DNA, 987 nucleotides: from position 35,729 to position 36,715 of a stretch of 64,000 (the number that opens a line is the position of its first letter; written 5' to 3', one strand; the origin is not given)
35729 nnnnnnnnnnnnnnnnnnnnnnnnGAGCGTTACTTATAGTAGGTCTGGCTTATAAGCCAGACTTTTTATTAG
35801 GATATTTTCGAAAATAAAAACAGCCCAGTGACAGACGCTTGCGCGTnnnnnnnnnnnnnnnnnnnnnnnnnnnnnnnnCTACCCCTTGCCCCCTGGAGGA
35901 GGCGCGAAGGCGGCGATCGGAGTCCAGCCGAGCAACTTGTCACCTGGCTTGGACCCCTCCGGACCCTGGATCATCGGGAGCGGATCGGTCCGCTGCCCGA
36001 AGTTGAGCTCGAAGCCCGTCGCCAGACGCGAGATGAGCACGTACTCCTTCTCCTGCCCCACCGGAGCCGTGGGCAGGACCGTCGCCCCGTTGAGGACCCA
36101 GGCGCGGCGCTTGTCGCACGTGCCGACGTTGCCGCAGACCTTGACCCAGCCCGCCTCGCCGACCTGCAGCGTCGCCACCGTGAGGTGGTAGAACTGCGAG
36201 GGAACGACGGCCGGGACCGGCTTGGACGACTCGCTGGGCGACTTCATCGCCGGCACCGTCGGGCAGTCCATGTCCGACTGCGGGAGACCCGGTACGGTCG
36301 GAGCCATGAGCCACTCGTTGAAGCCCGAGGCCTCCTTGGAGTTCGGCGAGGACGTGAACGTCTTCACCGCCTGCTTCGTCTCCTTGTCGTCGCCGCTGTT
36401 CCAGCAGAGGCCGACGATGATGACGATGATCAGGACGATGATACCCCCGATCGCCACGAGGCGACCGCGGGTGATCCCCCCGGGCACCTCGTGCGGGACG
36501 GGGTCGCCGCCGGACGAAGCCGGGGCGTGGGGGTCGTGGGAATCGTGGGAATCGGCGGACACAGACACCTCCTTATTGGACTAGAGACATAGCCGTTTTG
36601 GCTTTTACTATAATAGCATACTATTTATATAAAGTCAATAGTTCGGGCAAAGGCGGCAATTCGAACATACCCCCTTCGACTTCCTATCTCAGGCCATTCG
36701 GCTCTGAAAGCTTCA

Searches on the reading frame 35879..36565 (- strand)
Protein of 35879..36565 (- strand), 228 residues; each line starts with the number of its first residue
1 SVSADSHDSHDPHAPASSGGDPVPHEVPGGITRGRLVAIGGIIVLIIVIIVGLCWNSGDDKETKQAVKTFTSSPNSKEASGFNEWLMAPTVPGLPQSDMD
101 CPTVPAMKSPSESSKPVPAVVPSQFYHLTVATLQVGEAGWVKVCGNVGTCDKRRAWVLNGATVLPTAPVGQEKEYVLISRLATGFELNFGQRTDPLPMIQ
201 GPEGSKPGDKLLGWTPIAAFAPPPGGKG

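Call 42: search_protein_families(library=phrogs, proteins=[window:35879-36565:-], max_evalue=1)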
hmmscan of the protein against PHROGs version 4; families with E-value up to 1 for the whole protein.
window:35879-36565:- (228 aa): 3 families
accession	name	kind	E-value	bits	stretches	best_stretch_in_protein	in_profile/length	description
phrog_10002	-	unknown function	0.036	14.4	1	13-77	163-227/328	-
phrog_8545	-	moron, auxiliary metabolic gene and host takeover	0.086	13.7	1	42-78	21-58/177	superinfection exclusion Sie-like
phrog_944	-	moron, auxiliary metabolic gene and host takeover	0.45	11.2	1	36-78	162-206/235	membrane protein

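Call 57: search_dna_similar(query=window:35879-36565:-, collection=phages, mode=protein, max_evalue=0.1)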
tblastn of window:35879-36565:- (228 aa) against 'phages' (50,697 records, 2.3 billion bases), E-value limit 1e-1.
No match.

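Call 59: search_protein_families(library=pfam, proteins=[window:35879-36565:-], max_evalue=0.1)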
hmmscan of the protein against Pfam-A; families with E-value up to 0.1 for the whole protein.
window:35879-36565:- (228 aa): 1 family
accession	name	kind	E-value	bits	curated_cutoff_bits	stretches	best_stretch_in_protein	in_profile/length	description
PF18895.5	T4SS_pilin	-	0.011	16.2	26.6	1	37-71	17-52/71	Type IV secretion system pilin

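Call 60: find_homologous_proteins(query=window:35879-36565:-, max_evalue=0.01)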
Query window:35879-36565:- (228 aa): 4 proteins with E <= 0.01 among 479 candidates.
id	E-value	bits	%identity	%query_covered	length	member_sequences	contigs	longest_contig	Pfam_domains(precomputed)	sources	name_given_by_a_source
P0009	3.5e-150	516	100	100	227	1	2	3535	-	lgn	-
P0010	5.0e-95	336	69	97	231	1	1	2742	-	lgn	-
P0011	2.1e-79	284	70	81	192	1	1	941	-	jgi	jgi:hypothetical protein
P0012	3.5e-55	205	47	97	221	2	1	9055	-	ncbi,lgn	-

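Call 61: find_encoding_contigs(protein=P0012, flank=6000)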
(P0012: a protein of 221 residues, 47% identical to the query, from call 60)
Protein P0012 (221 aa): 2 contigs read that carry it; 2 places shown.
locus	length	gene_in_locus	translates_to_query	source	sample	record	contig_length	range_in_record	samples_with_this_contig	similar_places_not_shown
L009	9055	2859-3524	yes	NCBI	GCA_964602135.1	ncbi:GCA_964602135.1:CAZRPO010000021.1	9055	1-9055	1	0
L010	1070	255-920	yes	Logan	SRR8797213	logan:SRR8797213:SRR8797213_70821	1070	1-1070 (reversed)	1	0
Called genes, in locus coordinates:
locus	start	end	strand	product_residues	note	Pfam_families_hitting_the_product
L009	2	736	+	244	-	?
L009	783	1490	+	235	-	PF03193:RsgA_GTPase (faint), PF02463:SMC_N (weak), PF00005:ABC_tran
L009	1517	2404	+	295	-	PF18075:FtsX_ECD, PF02687:FtsX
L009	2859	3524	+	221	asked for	-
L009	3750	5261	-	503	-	-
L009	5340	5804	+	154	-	-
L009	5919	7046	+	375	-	PF13521:AAA_28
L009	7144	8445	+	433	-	PF04851:ResIII (weak), PF00270:DEAD, PF00271:Helicase_C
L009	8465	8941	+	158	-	PF00578:AhpC-TSA, PF08534:Redoxin, PF13911:AhpC-TSA_2 (faint)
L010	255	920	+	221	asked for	-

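Call 62: find_encoding_contigs(protein=P0010, flank=6000)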
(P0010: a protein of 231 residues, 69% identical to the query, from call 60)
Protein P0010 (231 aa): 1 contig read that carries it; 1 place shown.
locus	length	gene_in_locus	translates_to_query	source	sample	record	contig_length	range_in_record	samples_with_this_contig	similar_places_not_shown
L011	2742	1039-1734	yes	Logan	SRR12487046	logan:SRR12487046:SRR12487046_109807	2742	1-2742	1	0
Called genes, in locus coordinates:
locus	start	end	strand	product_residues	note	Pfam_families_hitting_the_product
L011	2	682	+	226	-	?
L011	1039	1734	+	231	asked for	-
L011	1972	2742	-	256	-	?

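Call 100: search_protein_families(library=padloc, proteins=[window:35879-36565:-], max_evalue=0.01)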
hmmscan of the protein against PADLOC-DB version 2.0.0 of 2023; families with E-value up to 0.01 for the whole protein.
window:35879-36565:- (228 aa): 0 families
